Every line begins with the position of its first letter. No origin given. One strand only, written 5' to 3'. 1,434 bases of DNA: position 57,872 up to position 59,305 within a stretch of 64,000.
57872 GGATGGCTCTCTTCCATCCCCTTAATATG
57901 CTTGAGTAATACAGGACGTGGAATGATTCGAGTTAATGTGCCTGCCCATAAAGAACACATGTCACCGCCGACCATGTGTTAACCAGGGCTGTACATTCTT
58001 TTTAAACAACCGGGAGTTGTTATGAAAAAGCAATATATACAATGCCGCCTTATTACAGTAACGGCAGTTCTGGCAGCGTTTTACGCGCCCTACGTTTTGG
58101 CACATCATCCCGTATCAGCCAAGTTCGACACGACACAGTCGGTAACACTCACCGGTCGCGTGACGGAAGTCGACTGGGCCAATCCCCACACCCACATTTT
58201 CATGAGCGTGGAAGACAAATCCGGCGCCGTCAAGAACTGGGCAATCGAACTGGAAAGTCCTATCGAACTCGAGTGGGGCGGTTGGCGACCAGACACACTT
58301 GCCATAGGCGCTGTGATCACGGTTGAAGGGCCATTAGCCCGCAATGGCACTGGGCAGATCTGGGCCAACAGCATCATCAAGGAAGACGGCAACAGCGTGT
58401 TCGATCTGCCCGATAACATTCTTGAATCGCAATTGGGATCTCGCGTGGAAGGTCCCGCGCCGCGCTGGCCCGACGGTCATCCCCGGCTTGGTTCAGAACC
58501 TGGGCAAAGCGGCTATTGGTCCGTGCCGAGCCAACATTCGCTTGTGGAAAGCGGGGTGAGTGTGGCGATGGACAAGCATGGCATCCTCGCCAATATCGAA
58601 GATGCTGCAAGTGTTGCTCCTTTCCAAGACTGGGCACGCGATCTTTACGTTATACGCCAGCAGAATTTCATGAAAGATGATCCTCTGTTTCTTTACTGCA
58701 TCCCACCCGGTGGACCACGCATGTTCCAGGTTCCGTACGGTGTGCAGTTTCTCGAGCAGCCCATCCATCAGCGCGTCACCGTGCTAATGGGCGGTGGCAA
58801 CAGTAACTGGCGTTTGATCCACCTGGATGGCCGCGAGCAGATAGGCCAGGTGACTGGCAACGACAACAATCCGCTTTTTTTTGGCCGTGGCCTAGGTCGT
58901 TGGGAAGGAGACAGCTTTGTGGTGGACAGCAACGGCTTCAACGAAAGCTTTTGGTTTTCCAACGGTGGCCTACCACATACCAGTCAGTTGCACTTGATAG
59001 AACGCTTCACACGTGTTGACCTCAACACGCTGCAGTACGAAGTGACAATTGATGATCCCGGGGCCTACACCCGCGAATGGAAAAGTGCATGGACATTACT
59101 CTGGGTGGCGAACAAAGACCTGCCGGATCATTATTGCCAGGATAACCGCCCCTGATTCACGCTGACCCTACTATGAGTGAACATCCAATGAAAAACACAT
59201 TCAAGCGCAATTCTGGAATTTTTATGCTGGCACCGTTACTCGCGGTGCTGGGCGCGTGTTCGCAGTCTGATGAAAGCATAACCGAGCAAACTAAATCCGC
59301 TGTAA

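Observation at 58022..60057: Three-member secreted paralogue family: predicted mature N-terminal His-His plus W.(N/H)PH motif, and a C-domain with a conserved Cys pair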

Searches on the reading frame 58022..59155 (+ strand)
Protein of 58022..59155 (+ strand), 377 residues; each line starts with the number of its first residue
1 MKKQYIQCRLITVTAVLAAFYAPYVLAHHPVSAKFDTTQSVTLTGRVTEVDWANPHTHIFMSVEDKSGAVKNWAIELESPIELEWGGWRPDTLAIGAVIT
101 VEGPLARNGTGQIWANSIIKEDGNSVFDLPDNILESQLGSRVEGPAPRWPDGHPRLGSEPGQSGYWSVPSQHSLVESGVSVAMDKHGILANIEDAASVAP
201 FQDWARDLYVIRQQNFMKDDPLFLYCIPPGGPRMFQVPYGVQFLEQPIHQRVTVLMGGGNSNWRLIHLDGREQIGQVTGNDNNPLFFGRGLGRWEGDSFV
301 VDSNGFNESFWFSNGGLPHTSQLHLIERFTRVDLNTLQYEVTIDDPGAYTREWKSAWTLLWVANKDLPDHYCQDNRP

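Call 3: search_protein_families(library=pfam, proteins=[window:58022-59155:+], max_evalue=1)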
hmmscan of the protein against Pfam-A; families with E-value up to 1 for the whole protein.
window:58022-59155:+ (377 aa): 3 families
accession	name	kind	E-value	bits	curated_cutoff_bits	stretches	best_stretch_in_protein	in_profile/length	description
PF19649.4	DUF6152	-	2.3e-21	76.2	27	1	25-110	9-93/98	Family of unknown function (DUF6152)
PF01336.31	tRNA_anti-codon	-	0.0054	17.1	27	1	41-118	1-72/75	OB-fold nucleic acid binding domain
PF05067.18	Mn_catalase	-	0.27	10.7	27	1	97-134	111-148/284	Manganese containing catalase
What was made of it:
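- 58022..59155 (+): Protein A (377 aa), the fused 'F-type' protein: signal peptide + DUF6152 OB-fold domain + calycin-like C-domain. Public record MFN0001225.1, 'DUF6152 family protein'. Pfam (call 3).
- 58103..58396 (+): OB-fold N-domain (DUF6152), residues 28-125. Pfam PF19649, E 2.3e-21 (call 3).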

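Call 4: search_protein_families(library=ncbifam, proteins=[window:58022-59155:+], max_evalue=1)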
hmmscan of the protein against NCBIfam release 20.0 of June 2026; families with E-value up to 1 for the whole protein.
window:58022-59155:+ (377 aa): 0 families
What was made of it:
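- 58451..59152 (+): C-domain of A (residues 144-377): a PRWPDG...GYW lead-in followed by a calycin-like beta-barrel. It ends at the invariant C-terminus YCQDNRP. No Pfam or NCBIfam match (calls 3, 4).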

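Call 10: search_solved_structures(query=window:58022-59155:+, max_evalue=10, show_alignments=2)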
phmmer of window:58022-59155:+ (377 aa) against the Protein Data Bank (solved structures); distinct sequences matched with E-value up to 10: 2.
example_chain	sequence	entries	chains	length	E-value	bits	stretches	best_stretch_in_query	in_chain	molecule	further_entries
3ge2_A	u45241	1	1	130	0.44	12.5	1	247-291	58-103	Lipoprotein, putative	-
5cyb_A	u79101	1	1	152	0.66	12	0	247-291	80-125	Lipoprotein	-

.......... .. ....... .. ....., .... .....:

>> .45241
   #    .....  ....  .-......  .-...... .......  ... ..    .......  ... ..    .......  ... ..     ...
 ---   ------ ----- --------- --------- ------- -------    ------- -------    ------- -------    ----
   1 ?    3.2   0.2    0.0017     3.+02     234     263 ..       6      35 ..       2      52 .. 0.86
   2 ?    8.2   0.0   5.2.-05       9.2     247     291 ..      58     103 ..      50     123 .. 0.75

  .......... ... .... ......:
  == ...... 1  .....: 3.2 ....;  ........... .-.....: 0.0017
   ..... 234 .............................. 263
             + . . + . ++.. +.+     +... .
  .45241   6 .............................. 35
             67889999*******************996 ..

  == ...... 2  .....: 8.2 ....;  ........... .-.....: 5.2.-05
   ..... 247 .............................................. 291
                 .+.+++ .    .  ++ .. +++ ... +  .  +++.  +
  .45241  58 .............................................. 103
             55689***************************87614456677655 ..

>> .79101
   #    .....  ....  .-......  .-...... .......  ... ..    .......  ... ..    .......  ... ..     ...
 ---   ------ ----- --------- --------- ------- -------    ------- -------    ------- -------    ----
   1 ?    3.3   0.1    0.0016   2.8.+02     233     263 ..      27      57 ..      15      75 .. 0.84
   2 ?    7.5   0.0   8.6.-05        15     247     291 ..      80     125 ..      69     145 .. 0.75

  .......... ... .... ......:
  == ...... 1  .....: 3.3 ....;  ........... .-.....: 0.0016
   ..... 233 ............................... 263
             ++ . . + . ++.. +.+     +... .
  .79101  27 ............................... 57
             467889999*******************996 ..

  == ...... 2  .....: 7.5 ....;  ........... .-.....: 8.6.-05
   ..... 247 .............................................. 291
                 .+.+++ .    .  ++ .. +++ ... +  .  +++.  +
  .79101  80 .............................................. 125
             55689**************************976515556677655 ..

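Call 12: find_homologous_proteins(query=window:58022-59155:+)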
Query window:58022-59155:+ (377 aa): 3694 proteins with E <= 0.001 among 6224 candidates; the best 120 are listed.
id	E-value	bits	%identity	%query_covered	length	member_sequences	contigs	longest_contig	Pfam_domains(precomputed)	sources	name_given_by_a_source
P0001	7.1e-264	893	99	100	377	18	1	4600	PF19649.5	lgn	-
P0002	2.6e-223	759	84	100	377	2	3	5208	PF19649.5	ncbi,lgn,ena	-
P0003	1.5e-221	753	83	100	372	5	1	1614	PF19649.5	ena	-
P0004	9.2e-200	682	74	100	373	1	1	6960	PF19649.5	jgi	jgi:hypothetical protein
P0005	2.6e-194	664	75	99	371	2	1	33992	PF19649.5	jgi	jgi:hypothetical protein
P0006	1.7e-190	651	73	100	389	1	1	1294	PF19649.5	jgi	jgi:hypothetical protein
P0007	4.6e-189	646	71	99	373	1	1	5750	PF19649.5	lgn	-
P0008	2.9e-183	627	73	93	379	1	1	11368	PF19649.5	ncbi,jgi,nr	ncbi:MAG: hypothetical protein LBF16_11235 [Pseudomonadales bacterium]|jgi:hypothetical protein|nr:h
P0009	3.2e-182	624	71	100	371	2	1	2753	PF19649.5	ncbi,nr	ncbi:MAG: hypothetical protein LBE21_06180 [Pseudomonadales bacterium]|nr:hypothetical protein [Pseu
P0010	3.9e-167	574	61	100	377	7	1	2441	PF19649.5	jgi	jgi:hypothetical protein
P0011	7.3e-166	570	60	100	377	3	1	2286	PF19649.5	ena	-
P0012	3.6e-165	568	62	100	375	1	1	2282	PF19649.5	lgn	-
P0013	2.5e-162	558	63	97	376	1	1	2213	PF19649.5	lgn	-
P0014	3.1e-161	555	60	100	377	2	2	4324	PF19649.5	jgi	jgi:hypothetical protein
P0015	8.3e-160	550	58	100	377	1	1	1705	PF19649.5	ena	-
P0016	5.3e-159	548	60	99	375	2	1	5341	PF19649.5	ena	-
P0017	1.1e-158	547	60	100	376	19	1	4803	PF19649.5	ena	-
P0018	2.7e-157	542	59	99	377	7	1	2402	PF19649.5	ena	-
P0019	2.8e-157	542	61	93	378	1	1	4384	PF19649.5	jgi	jgi:hypothetical protein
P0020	1.1e-156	540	58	100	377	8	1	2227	PF19649.5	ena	-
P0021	3.9e-156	538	58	100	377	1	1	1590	PF19649.5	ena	-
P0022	4.1e-156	538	60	96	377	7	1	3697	PF19649.5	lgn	-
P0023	4.5e-156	538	60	98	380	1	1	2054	PF19649.5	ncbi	-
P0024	8.5e-156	537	61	96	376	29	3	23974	PF19649.5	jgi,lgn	-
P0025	9.3e-156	537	58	100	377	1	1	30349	PF19649.5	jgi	jgi:hypothetical protein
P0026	1.7e-154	533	61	93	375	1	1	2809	PF19649.5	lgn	-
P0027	2.2e-154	532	59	100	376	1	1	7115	PF19649.5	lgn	-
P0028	4.4e-154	531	59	97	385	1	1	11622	PF19649.5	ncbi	ncbi:MAG: DUF6152 family protein [Pseudohongiellaceae bacterium]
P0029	3.5e-153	528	59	93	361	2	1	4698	PF19649.5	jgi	jgi:hypothetical protein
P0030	5.5e-153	528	59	93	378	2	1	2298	PF19649.5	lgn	-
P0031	7.5e-153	527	60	93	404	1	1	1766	PF19649.5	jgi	jgi:Family of unknown function (DUF6152)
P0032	1.4e-152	526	59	100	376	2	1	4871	PF19649.5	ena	-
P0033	3.5e-152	525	59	100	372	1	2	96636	PF19649.5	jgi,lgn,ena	-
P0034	7.8e-152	524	57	97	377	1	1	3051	PF19649.5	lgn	-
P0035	8.0e-152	524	58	99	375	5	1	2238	PF19649.5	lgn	-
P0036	1.8e-151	523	59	98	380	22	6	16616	PF19649.5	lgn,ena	-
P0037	4.8e-151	521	61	93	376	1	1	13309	PF19649.5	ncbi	ncbi:MAG: DUF6152 family protein [Pseudomonadota bacterium]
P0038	6.0e-151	521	59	99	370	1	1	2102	PF19649.5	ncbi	-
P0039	6.5e-150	518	58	97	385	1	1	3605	PF19649.5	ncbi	-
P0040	8.4e-150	517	59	98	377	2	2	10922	PF19649.5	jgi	jgi:hypothetical protein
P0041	3.0e-149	515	58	99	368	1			PF19649.5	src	-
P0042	4.6e-149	515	59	93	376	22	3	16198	PF19649.5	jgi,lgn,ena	-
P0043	6.2e-149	514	57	99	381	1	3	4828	PF19649.5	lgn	-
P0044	6.4e-149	514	58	97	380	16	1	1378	PF19649.5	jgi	-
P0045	8.6e-149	514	57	97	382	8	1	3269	PF19649.5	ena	-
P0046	4.0e-148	512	57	97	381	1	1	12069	PF19649.5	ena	-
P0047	4.3e-148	512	57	95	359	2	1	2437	PF19649.5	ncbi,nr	ncbi:MAG TPA: DUF6152 family protein [Hyphomicrobiales bacterium]|nr:DUF6152 family protein [Hyphomi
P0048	5.9e-148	511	54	100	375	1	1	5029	PF19649.5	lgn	-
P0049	6.5e-148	511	58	97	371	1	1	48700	PF19649.5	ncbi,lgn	-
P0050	2.1e-147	509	58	97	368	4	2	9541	PF19649.5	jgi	jgi:hypothetical protein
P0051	2.6e-147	509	58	93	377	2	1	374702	PF19649.5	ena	-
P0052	5.5e-147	508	59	99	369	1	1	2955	PF19649.5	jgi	jgi:hypothetical protein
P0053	5.7e-147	508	59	98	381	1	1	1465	PF19649.5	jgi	jgi:hypothetical protein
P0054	7.2e-147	508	57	98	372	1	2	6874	PF19649.5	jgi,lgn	jgi:hypothetical protein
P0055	8.3e-147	507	58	99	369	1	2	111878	PF19649.5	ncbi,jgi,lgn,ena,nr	ncbi:MAG TPA: DUF6152 family protein [Hyphomicrobiales bacterium]|nr:DUF6152 family protein [Hyphomi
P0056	1.1e-146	507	56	99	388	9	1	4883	PF19649.5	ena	-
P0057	1.5e-146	506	60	93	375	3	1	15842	PF19649.5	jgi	jgi:hypothetical protein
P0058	3.0e-146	505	56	94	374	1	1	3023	PF19649.5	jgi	jgi:hypothetical protein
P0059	3.2e-146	505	56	98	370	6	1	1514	PF19649.5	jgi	jgi:hypothetical protein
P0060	3.5e-146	505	56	99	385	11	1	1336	PF19649.5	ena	-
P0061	3.6e-146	505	57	91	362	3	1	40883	PF19649.5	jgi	jgi:hypothetical protein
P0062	3.8e-146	505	60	93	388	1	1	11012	PF19649.5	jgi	jgi:hypothetical protein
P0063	4.3e-146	505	56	100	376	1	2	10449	PF19649.5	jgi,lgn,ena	-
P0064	4.9e-146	505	59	96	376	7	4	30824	PF19649.5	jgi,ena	-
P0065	5.8e-146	505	56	99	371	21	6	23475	PF19649.5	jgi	jgi:Family of unknown function (DUF6152)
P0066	6.2e-146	504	57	98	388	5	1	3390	PF19649.5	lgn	-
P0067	1.1e-145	504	56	99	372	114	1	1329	PF19649.5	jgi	jgi:Family of unknown function (DUF6152)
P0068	1.2e-145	503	57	96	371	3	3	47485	PF19649.5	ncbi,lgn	-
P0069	1.4e-145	503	56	99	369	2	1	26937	PF19649.5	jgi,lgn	-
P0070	1.9e-145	503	58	94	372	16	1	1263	PF19649.5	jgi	jgi:hypothetical protein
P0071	1.9e-145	503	57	97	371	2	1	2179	PF19649.5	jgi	-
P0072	1.9e-145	503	58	98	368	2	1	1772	PF19649.5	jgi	jgi:hypothetical protein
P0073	2.5e-145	502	57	98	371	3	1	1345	PF19649.5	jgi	-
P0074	2.7e-145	502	58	97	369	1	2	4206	PF19649.5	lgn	-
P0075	3.3e-145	502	58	94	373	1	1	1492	PF19649.5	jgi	jgi:hypothetical protein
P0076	3.4e-145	502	55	97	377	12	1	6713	PF19649.5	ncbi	-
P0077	3.6e-145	502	57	98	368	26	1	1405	PF19649.5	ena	-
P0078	3.6e-145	502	56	99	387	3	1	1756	PF19649.5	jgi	-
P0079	4.2e-145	502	57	98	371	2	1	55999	PF19649.5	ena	-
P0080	4.5e-145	502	55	98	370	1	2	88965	PF19649.5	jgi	-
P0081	4.5e-145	502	57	93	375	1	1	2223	PF19649.5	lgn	-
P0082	4.7e-145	502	55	100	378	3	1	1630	PF19649.5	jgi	jgi:hypothetical protein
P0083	5.4e-145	501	58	93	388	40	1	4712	PF19649.5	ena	-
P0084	6.5e-145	501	58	94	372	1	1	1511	PF19649.5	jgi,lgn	jgi:hypothetical protein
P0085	7.9e-145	501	56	98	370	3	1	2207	PF19649.5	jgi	jgi:hypothetical protein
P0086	8.6e-145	501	57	98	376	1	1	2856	PF19649.5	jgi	jgi:Family of unknown function (DUF6152)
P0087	8.7e-145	501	55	99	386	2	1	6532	PF19649.5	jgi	jgi:hypothetical protein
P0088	1.2e-144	500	56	98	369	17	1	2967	PF19649.5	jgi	jgi:hypothetical protein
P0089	1.8e-144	500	56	99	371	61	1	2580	PF19649.5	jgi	-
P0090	1.8e-144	500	60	94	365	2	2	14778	PF19649.5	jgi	jgi:hypothetical protein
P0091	1.8e-144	500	58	98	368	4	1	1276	PF19649.5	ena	-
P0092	1.8e-144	500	57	98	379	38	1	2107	PF19649.5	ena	-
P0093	1.9e-144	500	56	99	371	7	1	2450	PF19649.5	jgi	jgi:hypothetical protein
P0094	2.7e-144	499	56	98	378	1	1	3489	PF19649.5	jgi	jgi:hypothetical protein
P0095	4.4e-144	498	56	98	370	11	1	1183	PF19649.5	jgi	-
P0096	4.8e-144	498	59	93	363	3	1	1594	PF19649.5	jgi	jgi:hypothetical protein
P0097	5.3e-144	498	59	93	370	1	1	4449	PF19649.5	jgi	jgi:uncharacterized protein DUF6152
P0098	5.7e-144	498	57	93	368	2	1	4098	PF19649.5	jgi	jgi:hypothetical protein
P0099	7.2e-144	498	57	98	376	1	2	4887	PF19649.5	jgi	jgi:hypothetical protein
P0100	7.3e-144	498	56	99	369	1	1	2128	PF19649.5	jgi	jgi:Family of unknown function (DUF6152)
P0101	7.9e-144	498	57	99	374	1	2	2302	PF19649.5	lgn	-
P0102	8.0e-144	498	58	96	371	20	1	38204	PF19649.5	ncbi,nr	ncbi:MAG TPA: DUF6152 family protein [Vicinamibacterales bacterium]|nr:DUF6152 family protein [Vicin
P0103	8.9e-144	497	57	93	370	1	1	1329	PF19649.5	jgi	jgi:hypothetical protein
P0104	9.0e-144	497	57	96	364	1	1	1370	PF19649.5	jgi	jgi:hypothetical protein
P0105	9.6e-144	497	58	94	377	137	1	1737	PF19649.5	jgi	jgi:hypothetical protein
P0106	1.1e-143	497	58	93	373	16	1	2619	PF19649.5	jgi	-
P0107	1.1e-143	497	57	98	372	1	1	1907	PF19649.5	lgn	-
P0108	1.1e-143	497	59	93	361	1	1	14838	PF19649.5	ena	-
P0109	1.3e-143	497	56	94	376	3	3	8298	PF19649.5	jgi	jgi:hypothetical protein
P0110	1.3e-143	497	57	91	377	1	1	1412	PF19649.5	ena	-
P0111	1.4e-143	497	58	98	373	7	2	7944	PF19649.5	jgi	jgi:Family of unknown function (DUF6152)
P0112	1.5e-143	497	55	99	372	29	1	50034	PF19649.5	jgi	jgi:hypothetical protein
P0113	1.8e-143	496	58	93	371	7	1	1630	PF19649.5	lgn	-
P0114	1.8e-143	496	56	98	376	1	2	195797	PF19649.5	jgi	jgi:uncharacterized protein DUF6152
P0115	1.8e-143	496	55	97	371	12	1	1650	PF19649.5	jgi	-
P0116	1.9e-143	496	57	97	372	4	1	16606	PF19649.5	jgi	jgi:hypothetical protein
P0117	2.1e-143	496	57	98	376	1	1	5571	PF19649.5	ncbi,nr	ncbi:MAG: hypothetical protein C5B48_05855 [Candidatus Rokuibacteriota bacterium]|nr:MAG: hypothetic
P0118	2.1e-143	496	57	98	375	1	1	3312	PF19649.5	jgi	jgi:hypothetical protein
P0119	2.3e-143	496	55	100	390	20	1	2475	PF19649.5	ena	-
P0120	2.5e-143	496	56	94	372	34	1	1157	PF19649.5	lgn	-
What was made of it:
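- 55-60% identity across phyla is high for a carrier with diversifying specificity (call 12).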

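Call 17: find_encoding_contigs(protein=P0114, flank=8000, max_places=2)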
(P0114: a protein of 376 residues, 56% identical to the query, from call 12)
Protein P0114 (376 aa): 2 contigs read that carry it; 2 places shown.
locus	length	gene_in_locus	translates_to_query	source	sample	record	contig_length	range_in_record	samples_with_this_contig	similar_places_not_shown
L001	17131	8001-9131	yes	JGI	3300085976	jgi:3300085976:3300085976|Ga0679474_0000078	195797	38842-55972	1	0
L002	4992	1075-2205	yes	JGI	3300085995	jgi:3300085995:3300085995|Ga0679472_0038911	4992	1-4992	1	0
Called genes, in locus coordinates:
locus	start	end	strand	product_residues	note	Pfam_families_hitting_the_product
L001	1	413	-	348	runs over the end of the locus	PF00753:Lactamase_B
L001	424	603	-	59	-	-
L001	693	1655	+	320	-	PF19799:DUF6282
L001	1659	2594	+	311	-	PF01408:GFO_IDH_MocA, PF19858:OxRdtase_C, PF22725:GFO_IDH_MocA_C3 (weak)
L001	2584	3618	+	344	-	PF04909:Amidohydro_2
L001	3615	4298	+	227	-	PF03737:RraA-like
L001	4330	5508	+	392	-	PF02900:LigB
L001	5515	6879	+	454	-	PF00083:Sugar_tr, PF07690:MFS_1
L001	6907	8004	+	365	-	PF01717:Meth_synt_2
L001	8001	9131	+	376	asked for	PF19649:DUF6152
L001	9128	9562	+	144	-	PF19649:DUF6152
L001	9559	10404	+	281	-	-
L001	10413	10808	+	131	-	-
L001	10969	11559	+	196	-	PF07452:CHRD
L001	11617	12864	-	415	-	PF01436:NHL (faint), PF08450:SGL (faint)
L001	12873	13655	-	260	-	-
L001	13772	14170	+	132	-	PF19649:DUF6152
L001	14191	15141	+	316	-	-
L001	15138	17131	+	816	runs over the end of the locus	PF13442:Cytochrome_CBB3 (faint), PF07635:PSCyt1 (faint), PF07626:PSD3, PF07637:PSD5, PF07631:PSD4, PF07627:PSCyt3, PF07624:PSD2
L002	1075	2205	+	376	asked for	PF19649:DUF6152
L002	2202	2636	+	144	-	PF19649:DUF6152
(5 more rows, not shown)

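Call 18: find_encoding_contigs(protein=P0055, flank=8000, max_places=2)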
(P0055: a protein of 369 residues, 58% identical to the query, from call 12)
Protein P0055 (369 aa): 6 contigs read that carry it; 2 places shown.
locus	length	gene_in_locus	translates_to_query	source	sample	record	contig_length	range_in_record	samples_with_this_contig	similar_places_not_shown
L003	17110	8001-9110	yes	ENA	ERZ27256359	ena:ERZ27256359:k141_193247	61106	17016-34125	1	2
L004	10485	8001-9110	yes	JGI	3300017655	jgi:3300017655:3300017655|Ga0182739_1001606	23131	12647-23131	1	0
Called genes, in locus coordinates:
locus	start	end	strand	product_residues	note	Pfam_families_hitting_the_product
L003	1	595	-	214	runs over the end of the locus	PF04542:Sigma70_r2, PF08281:Sigma70_r4_2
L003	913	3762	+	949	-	PF07715:Plug, PF00593:TonB_dep_Rec_b-barrel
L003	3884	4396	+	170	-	PF00694:Aconitase_C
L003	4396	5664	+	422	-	PF00330:Aconitase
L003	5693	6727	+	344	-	PF01321:Creatinase_N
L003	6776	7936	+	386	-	PF01321:Creatinase_N, PF00557:Peptidase_M24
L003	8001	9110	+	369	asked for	PF19649:DUF6152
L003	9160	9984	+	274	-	-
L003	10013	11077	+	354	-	PF02668:TauD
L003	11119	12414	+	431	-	PF07690:MFS_1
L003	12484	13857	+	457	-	PF09587:PGA_cap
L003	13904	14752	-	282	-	PF00756:Esterase (weak), PF00326:Peptidase_S9 (faint)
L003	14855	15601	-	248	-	-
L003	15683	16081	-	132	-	PF19649:DUF6152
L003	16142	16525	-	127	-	PF19649:DUF6152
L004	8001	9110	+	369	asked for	PF19649:DUF6152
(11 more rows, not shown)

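Call 20: find_encoding_contigs(protein=P0051, flank=8000, max_places=1)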
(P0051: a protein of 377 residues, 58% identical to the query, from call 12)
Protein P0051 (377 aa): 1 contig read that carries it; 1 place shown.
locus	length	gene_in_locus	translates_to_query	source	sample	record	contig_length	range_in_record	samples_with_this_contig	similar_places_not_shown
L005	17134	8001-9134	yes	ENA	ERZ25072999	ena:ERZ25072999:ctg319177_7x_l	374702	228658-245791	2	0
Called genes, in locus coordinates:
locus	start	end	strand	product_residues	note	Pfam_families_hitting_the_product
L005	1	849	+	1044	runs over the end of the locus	PF00873:ACR_tran, PF03176:MMPL (weak)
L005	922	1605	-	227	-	PF04298:Zn_peptidase_2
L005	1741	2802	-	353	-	PF00355:Rieske, PF19112:VanA_C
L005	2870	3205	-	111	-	PF11743:DUF3301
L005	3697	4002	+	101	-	-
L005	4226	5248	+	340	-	-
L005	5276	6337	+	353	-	PF00149:Metallophos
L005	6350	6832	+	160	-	-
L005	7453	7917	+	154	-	-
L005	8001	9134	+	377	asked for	PF19649:DUF6152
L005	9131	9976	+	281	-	-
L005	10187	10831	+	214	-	PF01370:Epimerase, PF05368:NmrA, PF13460:NAD_binding_10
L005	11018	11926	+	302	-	-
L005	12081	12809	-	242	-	-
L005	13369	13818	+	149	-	PF10604:Polyketide_cyc2, PF08327:AHSA1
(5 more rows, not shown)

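Call 21: find_encoding_contigs(protein=P0033, flank=8000, max_places=1)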
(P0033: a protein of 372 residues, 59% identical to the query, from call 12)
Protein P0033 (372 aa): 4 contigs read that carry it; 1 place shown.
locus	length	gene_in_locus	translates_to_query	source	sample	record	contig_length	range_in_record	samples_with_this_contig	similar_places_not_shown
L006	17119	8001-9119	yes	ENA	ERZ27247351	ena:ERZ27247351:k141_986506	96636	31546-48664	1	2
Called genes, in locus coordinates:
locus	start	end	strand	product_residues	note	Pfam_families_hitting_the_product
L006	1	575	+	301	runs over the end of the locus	PF08450:SGL (faint), PF17170:DUF5128 (faint), PF01436:NHL (weak)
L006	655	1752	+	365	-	PF08240:ADH_N, PF13602:ADH_zinc_N_2 (faint), PF16912:Glu_dehyd_C, PF00107:ADH_zinc_N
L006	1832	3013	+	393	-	PF00155:Aminotran_1_2, PF00266:Aminotran_5 (weak)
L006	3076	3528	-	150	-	PF20587:DUF6789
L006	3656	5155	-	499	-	PF05221:AdoHcyase, PF00670:AdoHcyase_NAD, PF02826:2-Hacid_dh_C, PF07991:KARI_N (weak)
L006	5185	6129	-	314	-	PF01022:HTH_5, PF12802:MarR_2, PF12840:HTH_20, PF13489:Methyltransf_23, PF01209:Ubie_methyltran, PF08241:Methyltransf_11, PF08242:Methyltransf_12, PF13649:Methyltransf_25, +5 more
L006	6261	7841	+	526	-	PF00924:MS_channel_2nd, PF21082:MS_channel_3rd (weak)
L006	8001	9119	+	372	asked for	PF19649:DUF6152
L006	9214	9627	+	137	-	PF19649:DUF6152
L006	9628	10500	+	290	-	-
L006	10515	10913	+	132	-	-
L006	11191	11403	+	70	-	-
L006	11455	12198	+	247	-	PF00561:Abhydrolase_1, PF12146:Hydrolase_4 (weak), PF12697:Abhydrolase_6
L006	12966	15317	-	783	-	PF20256:MoCoBD_2, PF02738:MoCoBD_1, PF20256:MoCoBD_2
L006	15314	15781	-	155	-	PF00111:Fer2, PF01799:Fer2_2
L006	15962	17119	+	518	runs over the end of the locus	PF07519:Tannase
